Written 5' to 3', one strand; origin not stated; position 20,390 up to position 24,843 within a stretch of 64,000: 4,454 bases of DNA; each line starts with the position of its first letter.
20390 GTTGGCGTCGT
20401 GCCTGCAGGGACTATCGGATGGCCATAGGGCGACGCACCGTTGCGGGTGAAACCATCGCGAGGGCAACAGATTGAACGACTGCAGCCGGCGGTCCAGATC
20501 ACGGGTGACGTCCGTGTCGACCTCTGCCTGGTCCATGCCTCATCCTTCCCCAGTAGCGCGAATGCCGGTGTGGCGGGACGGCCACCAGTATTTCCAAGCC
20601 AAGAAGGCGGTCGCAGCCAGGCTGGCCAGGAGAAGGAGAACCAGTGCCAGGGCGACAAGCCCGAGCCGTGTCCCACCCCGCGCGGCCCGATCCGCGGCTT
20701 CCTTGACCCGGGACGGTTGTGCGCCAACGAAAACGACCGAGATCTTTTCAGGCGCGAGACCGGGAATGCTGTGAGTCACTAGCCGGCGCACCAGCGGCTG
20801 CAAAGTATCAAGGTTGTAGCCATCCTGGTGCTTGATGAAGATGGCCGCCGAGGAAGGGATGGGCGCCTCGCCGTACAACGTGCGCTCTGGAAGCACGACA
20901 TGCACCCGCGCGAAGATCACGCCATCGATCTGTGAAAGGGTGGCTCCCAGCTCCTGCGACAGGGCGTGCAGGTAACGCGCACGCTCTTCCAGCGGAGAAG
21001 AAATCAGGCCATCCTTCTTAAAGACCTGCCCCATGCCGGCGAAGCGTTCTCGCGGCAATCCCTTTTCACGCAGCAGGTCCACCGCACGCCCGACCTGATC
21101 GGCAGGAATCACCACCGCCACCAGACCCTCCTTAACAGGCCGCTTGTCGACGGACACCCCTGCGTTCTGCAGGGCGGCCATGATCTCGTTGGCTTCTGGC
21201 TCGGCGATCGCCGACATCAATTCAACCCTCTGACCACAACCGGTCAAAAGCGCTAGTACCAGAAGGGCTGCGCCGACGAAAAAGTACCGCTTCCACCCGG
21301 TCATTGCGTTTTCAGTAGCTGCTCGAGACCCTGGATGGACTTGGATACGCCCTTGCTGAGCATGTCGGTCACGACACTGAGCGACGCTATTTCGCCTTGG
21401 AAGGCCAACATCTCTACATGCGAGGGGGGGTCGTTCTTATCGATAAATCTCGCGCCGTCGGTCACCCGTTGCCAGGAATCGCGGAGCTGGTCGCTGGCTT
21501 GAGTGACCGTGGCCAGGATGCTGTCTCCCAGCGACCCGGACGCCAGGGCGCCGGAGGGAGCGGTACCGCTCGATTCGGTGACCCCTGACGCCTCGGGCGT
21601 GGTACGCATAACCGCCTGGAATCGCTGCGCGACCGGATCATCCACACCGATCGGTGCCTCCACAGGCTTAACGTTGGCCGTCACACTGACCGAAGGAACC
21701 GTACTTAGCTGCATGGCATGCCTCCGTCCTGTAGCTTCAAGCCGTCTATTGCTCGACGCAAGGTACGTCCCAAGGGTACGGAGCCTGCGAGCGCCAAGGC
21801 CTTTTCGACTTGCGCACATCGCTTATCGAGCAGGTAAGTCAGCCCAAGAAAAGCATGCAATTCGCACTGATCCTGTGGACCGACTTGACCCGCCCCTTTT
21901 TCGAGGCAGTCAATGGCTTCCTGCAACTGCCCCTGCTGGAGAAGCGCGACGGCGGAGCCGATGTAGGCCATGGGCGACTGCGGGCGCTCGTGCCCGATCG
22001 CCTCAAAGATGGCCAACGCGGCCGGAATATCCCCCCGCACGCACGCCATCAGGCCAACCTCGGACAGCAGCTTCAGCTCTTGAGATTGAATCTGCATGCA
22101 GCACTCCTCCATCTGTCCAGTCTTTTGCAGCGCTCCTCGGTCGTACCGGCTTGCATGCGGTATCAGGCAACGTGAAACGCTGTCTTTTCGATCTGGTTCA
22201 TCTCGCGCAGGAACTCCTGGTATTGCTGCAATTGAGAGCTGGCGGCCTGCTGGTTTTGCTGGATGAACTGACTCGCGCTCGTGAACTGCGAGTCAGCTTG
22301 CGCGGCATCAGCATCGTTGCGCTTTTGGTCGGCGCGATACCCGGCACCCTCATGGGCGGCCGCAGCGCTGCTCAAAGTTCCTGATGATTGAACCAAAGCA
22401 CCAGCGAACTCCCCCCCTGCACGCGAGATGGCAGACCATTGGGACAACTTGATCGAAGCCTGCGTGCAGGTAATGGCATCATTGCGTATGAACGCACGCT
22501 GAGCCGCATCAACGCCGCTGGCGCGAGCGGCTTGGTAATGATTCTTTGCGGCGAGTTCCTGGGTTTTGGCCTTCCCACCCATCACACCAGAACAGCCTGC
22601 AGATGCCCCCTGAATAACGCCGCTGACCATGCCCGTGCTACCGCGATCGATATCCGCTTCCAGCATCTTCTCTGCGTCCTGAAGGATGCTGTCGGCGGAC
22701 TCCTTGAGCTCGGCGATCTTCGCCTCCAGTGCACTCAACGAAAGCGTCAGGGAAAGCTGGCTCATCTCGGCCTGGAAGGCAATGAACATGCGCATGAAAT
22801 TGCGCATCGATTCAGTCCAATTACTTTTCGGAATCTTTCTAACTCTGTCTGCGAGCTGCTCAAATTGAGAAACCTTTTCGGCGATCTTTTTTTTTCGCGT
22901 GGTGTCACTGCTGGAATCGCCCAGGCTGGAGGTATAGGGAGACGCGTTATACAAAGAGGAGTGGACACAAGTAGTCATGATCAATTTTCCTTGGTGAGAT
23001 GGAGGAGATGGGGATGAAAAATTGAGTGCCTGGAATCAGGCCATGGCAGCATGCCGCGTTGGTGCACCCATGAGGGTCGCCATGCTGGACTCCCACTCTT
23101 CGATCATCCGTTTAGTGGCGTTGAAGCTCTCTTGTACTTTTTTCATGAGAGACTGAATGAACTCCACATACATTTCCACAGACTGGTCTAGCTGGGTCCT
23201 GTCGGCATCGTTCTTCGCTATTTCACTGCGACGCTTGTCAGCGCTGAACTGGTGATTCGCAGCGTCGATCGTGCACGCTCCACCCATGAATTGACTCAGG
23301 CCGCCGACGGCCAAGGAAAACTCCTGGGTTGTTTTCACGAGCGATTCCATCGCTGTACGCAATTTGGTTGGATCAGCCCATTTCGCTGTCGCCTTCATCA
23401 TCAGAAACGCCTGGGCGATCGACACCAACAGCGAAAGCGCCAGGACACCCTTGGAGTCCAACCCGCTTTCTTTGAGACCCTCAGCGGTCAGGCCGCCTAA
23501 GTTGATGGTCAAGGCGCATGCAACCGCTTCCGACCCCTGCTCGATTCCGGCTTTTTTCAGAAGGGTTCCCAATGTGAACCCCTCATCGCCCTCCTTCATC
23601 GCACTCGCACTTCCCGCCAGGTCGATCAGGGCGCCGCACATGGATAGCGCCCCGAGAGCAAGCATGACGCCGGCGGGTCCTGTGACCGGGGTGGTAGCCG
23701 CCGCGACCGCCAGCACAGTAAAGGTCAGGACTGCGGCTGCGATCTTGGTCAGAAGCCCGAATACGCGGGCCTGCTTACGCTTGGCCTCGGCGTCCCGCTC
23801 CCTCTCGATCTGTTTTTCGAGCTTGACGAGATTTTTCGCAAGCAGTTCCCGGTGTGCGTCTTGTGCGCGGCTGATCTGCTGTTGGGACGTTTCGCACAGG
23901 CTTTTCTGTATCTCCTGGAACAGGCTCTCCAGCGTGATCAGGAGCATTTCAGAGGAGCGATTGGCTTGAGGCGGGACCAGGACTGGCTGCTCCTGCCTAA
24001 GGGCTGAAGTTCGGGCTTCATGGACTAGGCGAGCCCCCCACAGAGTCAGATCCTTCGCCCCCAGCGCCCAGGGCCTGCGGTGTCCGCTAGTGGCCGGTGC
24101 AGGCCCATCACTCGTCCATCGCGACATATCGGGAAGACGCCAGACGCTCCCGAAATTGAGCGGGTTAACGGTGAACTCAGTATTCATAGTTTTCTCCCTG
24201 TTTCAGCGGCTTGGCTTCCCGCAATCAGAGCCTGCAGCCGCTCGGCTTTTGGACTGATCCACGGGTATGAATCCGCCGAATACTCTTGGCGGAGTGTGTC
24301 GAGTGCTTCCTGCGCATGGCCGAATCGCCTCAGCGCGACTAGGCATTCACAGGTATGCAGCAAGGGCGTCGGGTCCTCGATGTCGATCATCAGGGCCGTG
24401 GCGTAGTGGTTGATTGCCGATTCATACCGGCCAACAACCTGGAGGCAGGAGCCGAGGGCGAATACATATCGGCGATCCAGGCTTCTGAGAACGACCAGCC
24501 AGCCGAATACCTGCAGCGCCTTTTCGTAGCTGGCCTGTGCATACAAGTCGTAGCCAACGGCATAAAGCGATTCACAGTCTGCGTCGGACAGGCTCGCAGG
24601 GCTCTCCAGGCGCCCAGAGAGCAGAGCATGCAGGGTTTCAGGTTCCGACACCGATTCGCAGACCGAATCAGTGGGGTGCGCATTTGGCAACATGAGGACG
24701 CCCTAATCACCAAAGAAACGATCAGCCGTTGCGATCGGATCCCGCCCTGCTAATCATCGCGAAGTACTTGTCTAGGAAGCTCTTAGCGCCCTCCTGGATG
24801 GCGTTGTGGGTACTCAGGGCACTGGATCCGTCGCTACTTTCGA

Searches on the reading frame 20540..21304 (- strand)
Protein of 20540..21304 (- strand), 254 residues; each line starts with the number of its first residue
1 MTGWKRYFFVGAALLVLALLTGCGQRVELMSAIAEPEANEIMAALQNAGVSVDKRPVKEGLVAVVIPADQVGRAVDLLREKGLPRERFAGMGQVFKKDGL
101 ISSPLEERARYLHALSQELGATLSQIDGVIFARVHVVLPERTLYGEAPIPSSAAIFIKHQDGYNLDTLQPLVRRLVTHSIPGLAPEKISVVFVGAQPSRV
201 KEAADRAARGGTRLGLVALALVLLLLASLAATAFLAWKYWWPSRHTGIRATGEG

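Call 10: search_protein_families(library=pfam, proteins=[window:20540-21304:-], max_evalue=0.01)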
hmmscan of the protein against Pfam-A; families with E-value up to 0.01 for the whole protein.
window:20540-21304:- (254 aa): 2 families
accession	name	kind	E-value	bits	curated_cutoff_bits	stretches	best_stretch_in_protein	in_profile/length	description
PF01514.23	YscJ_FliF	-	8.1e-27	94.7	24.4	1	26-191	6-170/179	Secretory protein of YscJ/FliF family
PF07332.16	Phage_holin_3_6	-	0.0013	19.2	28.4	1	201-239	24-62/116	Putative Actinobacterial Holin-X, holin superfamily III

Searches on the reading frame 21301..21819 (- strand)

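Call 11: search_protein_families(library=pfam, proteins=[window:21301-21819:-], max_evalue=0.01)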
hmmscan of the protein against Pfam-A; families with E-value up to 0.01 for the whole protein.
window:21301-21819:- (172 aa): 1 family
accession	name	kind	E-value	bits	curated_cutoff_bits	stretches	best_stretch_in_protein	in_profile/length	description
PF17001.10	T3SS_basalb_I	-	2.1e-07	31.7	32.4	1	65-172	4-94/94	Type III secretion basal body protein I, YscI, HrpB, PscI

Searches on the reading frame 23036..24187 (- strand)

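Call 11: search_protein_families(library=pfam, proteins=[window:23036-24187:-], max_evalue=0.01)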
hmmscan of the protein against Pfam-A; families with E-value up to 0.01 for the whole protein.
window:23036-24187:- (383 aa): 2 families
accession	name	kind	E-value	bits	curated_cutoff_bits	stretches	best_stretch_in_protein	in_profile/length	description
PF04888.17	SseC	-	1.6e-11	44.8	30.2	1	83-372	2-309/312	Secretion system effector C (SseC) like family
PF20990.2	DUF2207_C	-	0.0071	16.5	33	0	79-188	73-184/247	Predicted membrane protein (DUF2207) C-terminal domain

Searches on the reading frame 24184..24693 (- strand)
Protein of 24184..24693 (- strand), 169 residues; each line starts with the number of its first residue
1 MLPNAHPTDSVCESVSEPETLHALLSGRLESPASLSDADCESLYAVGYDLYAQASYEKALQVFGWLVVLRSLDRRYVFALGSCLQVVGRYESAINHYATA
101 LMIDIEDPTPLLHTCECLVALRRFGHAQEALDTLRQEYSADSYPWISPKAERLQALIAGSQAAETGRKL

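Call 11: search_protein_families(library=pfam, proteins=[window:24184-24693:-], max_evalue=0.01)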
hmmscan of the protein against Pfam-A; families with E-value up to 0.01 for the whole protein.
window:24184-24693:- (169 aa): 10 families
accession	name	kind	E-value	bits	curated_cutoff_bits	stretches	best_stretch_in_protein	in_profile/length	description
PF07719.23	TPR_2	-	3.6e-06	27.1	27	1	78-104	5-31/34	Tetratricopeptide repeat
PF12895.13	ANAPC3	-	7.7e-06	26.6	27.2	1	35-97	18-79/82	Anaphase-promoting complex, cyclosome, subunit 3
PF14559.12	TPR_19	-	1e-05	26.2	25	1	88-142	5-59/68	Tetratricopeptide repeat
PF07720.18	TPR_3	-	0.00012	22.6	20.7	1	41-70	2-31/34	Tetratricopeptide repeat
PF13432.12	TPR_16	-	0.00029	21.7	32.7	1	47-101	4-58/65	Tetratricopeptide repeat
PF00515.34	TPR_1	-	0.00041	20.5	27.8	0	80-104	7-31/34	Tetratricopeptide repeat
PF13424.12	TPR_12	-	0.00044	20.8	30.1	0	80-138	9-72/77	Tetratricopeptide repeat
PF13414.12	TPR_11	-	0.00044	20.3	26.8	0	88-110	8-30/42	TPR repeat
PF13428.12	TPR_14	-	0.0067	17.5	23.5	0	78-108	5-35/44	Tetratricopeptide repeat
PF12688.13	TPR_5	-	0.0082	16.8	24.2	0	77-140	4-67/119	Tetratrico peptide repeat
